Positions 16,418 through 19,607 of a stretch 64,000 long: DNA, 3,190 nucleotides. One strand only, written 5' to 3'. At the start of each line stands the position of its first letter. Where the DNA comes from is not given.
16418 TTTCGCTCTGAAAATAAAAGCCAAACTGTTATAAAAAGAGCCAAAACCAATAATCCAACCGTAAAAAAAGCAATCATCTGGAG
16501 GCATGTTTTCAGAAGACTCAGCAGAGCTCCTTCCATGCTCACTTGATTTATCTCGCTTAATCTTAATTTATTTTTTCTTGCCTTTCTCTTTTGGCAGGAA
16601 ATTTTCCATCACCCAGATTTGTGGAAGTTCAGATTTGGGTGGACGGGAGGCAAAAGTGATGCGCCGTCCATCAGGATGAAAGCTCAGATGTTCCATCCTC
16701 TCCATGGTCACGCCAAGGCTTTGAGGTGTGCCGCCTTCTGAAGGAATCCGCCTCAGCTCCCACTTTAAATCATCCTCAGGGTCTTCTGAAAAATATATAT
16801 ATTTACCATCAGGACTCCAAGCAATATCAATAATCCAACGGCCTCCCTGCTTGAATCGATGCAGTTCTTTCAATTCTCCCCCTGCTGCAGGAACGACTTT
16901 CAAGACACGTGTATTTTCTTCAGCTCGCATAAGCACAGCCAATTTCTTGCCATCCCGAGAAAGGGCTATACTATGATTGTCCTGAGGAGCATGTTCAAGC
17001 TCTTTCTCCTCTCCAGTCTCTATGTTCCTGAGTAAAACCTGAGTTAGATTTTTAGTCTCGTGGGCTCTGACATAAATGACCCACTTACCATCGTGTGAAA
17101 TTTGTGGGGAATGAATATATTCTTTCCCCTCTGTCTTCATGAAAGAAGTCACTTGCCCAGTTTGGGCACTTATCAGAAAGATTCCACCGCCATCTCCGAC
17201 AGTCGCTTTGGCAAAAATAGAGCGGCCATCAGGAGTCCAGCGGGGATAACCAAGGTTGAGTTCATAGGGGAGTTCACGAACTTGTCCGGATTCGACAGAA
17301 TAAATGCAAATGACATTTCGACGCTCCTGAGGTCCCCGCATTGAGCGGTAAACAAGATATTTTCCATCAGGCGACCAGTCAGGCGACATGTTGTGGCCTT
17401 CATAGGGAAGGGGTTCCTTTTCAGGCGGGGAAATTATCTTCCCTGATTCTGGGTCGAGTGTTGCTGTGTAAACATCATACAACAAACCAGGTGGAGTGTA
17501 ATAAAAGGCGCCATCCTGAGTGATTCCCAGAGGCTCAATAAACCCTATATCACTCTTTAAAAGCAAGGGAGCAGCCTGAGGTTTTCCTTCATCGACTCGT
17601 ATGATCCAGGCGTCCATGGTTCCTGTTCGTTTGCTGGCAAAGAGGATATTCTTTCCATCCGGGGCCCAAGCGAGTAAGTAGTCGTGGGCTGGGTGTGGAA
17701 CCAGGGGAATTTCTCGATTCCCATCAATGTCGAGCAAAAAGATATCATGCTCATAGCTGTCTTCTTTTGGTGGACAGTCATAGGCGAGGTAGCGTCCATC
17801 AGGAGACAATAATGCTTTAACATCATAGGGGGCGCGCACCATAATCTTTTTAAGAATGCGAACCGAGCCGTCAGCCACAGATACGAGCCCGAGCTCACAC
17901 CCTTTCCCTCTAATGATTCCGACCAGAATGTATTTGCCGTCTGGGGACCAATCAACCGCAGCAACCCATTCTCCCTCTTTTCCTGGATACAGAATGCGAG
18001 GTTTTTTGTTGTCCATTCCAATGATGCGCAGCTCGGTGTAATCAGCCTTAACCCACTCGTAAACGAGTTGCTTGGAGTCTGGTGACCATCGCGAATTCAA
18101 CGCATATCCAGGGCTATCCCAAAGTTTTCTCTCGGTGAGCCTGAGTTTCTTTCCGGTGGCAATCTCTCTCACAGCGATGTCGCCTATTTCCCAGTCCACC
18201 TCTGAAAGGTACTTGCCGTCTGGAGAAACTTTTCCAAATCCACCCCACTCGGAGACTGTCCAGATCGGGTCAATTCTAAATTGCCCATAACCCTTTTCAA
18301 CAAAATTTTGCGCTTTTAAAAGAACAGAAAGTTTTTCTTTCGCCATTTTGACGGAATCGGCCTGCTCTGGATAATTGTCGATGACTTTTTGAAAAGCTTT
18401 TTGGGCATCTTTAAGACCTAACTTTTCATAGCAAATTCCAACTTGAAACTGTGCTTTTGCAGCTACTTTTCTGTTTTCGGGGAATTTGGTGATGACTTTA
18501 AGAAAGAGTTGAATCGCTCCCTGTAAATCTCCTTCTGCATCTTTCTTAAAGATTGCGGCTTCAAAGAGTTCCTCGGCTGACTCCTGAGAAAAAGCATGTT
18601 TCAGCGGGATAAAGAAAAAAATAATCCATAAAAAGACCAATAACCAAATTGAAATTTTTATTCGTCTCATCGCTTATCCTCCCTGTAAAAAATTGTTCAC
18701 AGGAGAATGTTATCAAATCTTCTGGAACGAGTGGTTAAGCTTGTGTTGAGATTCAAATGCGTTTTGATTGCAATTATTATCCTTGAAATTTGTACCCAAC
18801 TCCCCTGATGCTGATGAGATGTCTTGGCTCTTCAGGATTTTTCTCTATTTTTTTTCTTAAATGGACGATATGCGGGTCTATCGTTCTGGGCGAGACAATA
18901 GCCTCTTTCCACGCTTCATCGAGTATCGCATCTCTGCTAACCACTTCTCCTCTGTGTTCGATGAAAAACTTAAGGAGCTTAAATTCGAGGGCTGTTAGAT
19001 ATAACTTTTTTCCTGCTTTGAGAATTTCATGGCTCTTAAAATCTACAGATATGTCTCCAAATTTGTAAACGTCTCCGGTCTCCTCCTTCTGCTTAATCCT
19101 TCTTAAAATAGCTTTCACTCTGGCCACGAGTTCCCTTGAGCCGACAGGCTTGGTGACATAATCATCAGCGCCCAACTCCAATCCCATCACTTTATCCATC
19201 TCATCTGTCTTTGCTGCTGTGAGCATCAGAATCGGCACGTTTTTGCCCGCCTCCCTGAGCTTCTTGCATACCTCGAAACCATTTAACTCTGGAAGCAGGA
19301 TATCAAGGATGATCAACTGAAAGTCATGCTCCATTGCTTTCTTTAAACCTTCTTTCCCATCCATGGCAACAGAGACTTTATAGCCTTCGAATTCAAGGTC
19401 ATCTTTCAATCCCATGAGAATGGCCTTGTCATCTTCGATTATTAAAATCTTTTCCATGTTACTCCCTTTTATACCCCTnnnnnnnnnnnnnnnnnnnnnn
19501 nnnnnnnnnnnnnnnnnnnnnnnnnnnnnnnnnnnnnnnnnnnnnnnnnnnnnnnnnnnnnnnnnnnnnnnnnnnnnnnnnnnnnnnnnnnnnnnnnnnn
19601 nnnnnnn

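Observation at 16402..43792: Five tandem three-component modules: TPR-like sensor kinase, OmpR regulator, secreted TPR + TolB-like propeller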

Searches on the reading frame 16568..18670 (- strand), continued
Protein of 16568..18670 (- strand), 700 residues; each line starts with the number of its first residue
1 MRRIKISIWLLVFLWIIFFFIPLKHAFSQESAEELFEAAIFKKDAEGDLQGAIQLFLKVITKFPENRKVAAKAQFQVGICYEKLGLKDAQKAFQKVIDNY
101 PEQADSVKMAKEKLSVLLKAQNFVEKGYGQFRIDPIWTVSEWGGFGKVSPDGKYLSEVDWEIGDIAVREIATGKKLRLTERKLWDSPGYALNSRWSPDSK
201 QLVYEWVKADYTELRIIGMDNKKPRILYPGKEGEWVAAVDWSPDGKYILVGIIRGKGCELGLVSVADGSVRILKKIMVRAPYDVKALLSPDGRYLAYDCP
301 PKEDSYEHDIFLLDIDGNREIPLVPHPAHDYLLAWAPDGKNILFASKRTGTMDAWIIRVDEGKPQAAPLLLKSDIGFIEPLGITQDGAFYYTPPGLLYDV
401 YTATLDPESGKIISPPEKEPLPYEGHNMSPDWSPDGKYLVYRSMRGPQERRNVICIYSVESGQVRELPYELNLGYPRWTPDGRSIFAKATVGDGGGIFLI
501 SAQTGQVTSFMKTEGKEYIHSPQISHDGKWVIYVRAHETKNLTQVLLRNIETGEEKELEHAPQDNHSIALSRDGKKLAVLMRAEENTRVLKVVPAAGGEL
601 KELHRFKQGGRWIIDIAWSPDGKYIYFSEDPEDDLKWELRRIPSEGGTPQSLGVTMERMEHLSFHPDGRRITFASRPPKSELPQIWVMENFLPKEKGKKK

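Call 74: search_protein_families(library=pfam, proteins=[L012:9642-13517:+, L050:3201-7043:+, L040:239-4015:+, L069:8874-12719:+], max_evalue=0.00001)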
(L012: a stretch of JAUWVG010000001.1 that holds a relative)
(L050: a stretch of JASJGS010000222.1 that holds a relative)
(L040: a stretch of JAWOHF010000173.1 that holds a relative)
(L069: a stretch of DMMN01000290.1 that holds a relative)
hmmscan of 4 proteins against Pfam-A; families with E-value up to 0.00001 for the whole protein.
L012:9642-13517:+ (1291 aa): 6 families
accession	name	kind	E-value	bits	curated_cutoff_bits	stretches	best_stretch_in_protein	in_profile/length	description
PF07676.18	PD40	-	1e-40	137.3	20.9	1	328-361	3-37/38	WD40-like Beta Propeller Repeat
PF25174.1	Beta-prop_THOC3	-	1.6e-23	83.5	305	0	1099-1220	75-188/272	THOC3 beta-propeller domain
PF00930.27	DPPIV_N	-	1.5e-13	50.7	22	0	1070-1149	1-78/354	Dipeptidyl peptidase IV (DPP IV) N-terminal region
PF02897.21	Peptidase_S9_N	-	4.2e-08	32.8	24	0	491-569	231-312/414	Prolyl oligopeptidase, N-terminal beta-propeller domain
PF13174.12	TPR_6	-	1.5e-07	32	26.3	0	74-105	2-31/33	Tetratricopeptide repeat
PF08662.17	eIF2A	-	4.5e-06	27.1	20.5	0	1009-1129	3-116/194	Eukaryotic translation initiation factor eIF2A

L050:3201-7043:+ (1280 aa): 14 families
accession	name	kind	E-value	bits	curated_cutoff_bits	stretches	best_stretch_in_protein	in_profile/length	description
PF07676.18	PD40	-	3.2e-68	224.9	20.9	1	914-948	2-37/38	WD40-like Beta Propeller Repeat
PF25174.1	Beta-prop_THOC3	-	5.9e-32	111.2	305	2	1057-1213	83-229/272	THOC3 beta-propeller domain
PF00930.27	DPPIV_N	-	8.7e-18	64.6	22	0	883-940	2-62/354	Dipeptidyl peptidase IV (DPP IV) N-terminal region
PF24817.1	WD40_WDHD1_1st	-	8.9e-14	51.8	109.9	0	1079-1213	103-238/291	WDHD1 first WD40 domain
PF23414.1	Beta-prop_EML_2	-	2.5e-13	50.4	90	0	827-940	38-144/266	Echinoderm microtubule-associated protein second beta-propeller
PF12894.13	ANAPC4_WD40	-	8.5e-09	36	22.9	0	1099-1135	34-70/91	Anaphase-promoting complex subunit 4 WD40 domain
PF02897.21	Peptidase_S9_N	-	2.1e-08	33.8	24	0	738-807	131-197/414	Prolyl oligopeptidase, N-terminal beta-propeller domain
PF25460.1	Beta-prop_Aladin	-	2.1e-07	30.9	171.1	0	816-888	100-168/340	Aladin seven-bladed propeller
PF24797.1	Beta-prop_WDR35_TULP_N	-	3e-07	30.3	80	0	831-891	118-174/332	WDR35/TULP4 N-terminal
PF23775.1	Beta-prop_RIG_2nd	-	3.5e-07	30.4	80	0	1095-1220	113-237/278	RIG second beta-propeller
PF13174.12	TPR_6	-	1.6e-06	28.8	26.3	0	65-93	1-30/33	Tetratricopeptide repeat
PF00400.38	WD40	-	3.4e-06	27.8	27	0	1097-1129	6-37/39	WD domain, G-beta repeat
PF24807.1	WD40_CDC20-Fz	-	7.2e-06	26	200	0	1085-1211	34-149/292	CDC20/Fizzy WD40 domain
PF08662.17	eIF2A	-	9.9e-06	26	20.5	0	827-889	99-159/194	Eukaryotic translation initiation factor eIF2A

L040:239-4015:+ (1258 aa): 10 families
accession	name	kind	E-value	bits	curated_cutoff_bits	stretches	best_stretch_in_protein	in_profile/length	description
PF07676.18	PD40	-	1.1e-48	162.7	20.9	0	876-910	2-37/38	WD40-like Beta Propeller Repeat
PF25174.1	Beta-prop_THOC3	-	1.4e-18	67.3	305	0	455-653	5-191/272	THOC3 beta-propeller domain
PF00930.27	DPPIV_N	-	2.3e-10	40.2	22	0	407-449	40-82/354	Dipeptidyl peptidase IV (DPP IV) N-terminal region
PF10647.15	Gmad1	-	2.4e-10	41.1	20.5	0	547-650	22-129/251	Lipoprotein LpqB beta-propeller domain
PF02897.21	Peptidase_S9_N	-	4.9e-09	35.9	24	0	549-611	125-195/414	Prolyl oligopeptidase, N-terminal beta-propeller domain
PF08450.18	SGL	-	3.4e-08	33.8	26.3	0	419-560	50-189/246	SMP-30/Gluconolactonase/LRE-like region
PF13174.12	TPR_6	-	1.6e-07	31.9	26.3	0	52-81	2-32/33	Tetratricopeptide repeat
PF12894.13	ANAPC4_WD40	-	2.3e-07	31.4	22.9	0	546-596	37-90/91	Anaphase-promoting complex subunit 4 WD40 domain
PF00400.38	WD40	-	6e-07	30.2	27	0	548-572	12-37/39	WD domain, G-beta repeat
PF24817.1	WD40_WDHD1_1st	-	8.6e-06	25.6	109.9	0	1081-1140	181-240/291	WDHD1 first WD40 domain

L069:8874-12719:+ (1281 aa): 8 families
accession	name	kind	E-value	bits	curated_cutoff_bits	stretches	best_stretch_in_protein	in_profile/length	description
PF07676.18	PD40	-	2.1e-60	200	20.9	1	313-342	4-34/38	WD40-like Beta Propeller Repeat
PF25174.1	Beta-prop_THOC3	-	7.8e-19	68.2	305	0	712-881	32-193/272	THOC3 beta-propeller domain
PF00930.27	DPPIV_N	-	5.1e-17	62.1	22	0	154-257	21-133/354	Dipeptidyl peptidase IV (DPP IV) N-terminal region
PF02897.21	Peptidase_S9_N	-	8.4e-09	35.1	24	0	185-247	129-192/414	Prolyl oligopeptidase, N-terminal beta-propeller domain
PF12894.13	ANAPC4_WD40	-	3e-07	31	22.9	0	1048-1096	45-89/91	Anaphase-promoting complex subunit 4 WD40 domain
PF25460.1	Beta-prop_Aladin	-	8e-07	28.9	171.1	0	725-782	109-168/340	Aladin seven-bladed propeller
PF13174.12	TPR_6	-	2.2e-06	28.4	26.3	0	68-96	2-31/33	Tetratricopeptide repeat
PF00400.38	WD40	-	5.5e-06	27.2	27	0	669-687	13-30/39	WD domain, G-beta repeat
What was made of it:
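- On Tricorn protease / S9 peptidases: The hits cover propeller regions only, and the long relatives add propellers only (call 74).
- Checked: The 1,260-1,290 aa relatives also lack one (call 74).
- Tried and rejected: The long PP relatives contain only extra propellers (call 74).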

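Call 79: search_protein_families(library=padloc, proteins=[window:16568-18670:-], max_evalue=0.001)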
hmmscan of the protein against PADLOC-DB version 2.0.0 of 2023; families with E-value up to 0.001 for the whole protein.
window:16568-18670:- (700 aa): 0 families

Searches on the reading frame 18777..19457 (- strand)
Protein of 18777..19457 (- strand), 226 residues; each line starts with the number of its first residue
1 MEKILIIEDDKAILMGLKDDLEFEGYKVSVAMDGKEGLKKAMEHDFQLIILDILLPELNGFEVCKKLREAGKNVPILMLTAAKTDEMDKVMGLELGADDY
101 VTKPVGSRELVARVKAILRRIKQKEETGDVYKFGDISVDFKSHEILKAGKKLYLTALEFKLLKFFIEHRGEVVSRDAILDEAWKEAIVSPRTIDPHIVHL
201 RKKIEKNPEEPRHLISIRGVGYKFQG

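Call 28: search_protein_families(library=ncbifam, proteins=[window:18777-19457:-], max_evalue=0.001)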
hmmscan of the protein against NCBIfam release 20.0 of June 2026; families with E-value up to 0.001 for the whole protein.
window:18777-19457:- (226 aa): 100 families (the best 25 are shown)
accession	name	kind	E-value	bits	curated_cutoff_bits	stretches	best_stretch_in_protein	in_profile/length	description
NF045944.1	ResRegRpaBCyano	equivalog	7.1e-61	205.5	330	1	5-225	1-228/229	response regulator transcription factor RpaB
TIGR02154.1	PhoB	equivalog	8.3e-61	205.2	296.2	1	2-224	3-225/226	phosphate regulon transcriptional regulator PhoB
NF040689.1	MtrAB_MtrA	equivalog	9.5e-60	201.6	300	1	4-223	1-217/219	MtrAB system response regulator MtrA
NF008296.0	PRK11083.1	equivalog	2.3e-59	200.5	273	1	2-225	4-226/228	two-component system response regulator CreB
NF040534.1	resp_reg_YycF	equivalog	3.9e-59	199.7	340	1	3-225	2-228/231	response regulator YycF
NF053854.1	RespRegPhoBBctds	equivalog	2.6e-56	190.5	270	1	4-225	1-225/225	two-component system response regulator PhoB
NF033117.2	vanR_ACDEGLN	exception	9.2e-56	188.9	350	1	4-224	1-225/226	VanR-ABDEGLN family response regulator transcription factor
NF041733.1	resp_reg_CseB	equivalog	1.7e-55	187.9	350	1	3-225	2-227/228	two-component system response regulator CseB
NF007982.1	PRK10710.1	equivalog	2.5e-53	181.1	380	1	2-225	8-228/235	envelope stress response regulator BaeR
NF007005.1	PRK09468.1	equivalog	1.3e-52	178.6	331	1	2-224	4-231/237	osmolarity response regulator transcription factor OmpR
TIGR01387.1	cztR_silR_copR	subfamily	2.5e-52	177.7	279.2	1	4-224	1-218/218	heavy metal response regulator transcription factor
NF007346.1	PRK09836.1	equivalog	2e-49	168.4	420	1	3-223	2-220/227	copper/silver response regulator transcription factor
NF012227.0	AdeR_RR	equivalog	6.1e-47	160.1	340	1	3-224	13-236/239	efflux system response regulator transcription factor AdeR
NF008199.0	PRK10955.1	equivalog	1.3e-46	159.4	341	1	1-222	1-226/232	envelope stress response regulator transcription factor CpxR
NF007820.0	PRK10529.1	equivalog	1.5e-46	158.7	325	1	2-224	2-223/225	two-component system response regulator KdpE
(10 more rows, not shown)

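Call 79: search_protein_families(library=padloc, proteins=[window:18777-19457:-], max_evalue=0.001)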
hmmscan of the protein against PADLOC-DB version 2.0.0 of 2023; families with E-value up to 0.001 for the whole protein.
window:18777-19457:- (226 aa): 3 families
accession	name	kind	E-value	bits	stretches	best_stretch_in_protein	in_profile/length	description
PDLC04055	PD-T4-6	-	3.8e-06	23.9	1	3-126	367-491/496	-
PDLC00405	SduA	-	3.5e-05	21.5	1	2-62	7-76/323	DUF4263 domain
PDLC04726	PDC-M60C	-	0.00029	17.8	0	3-60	2-62/407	-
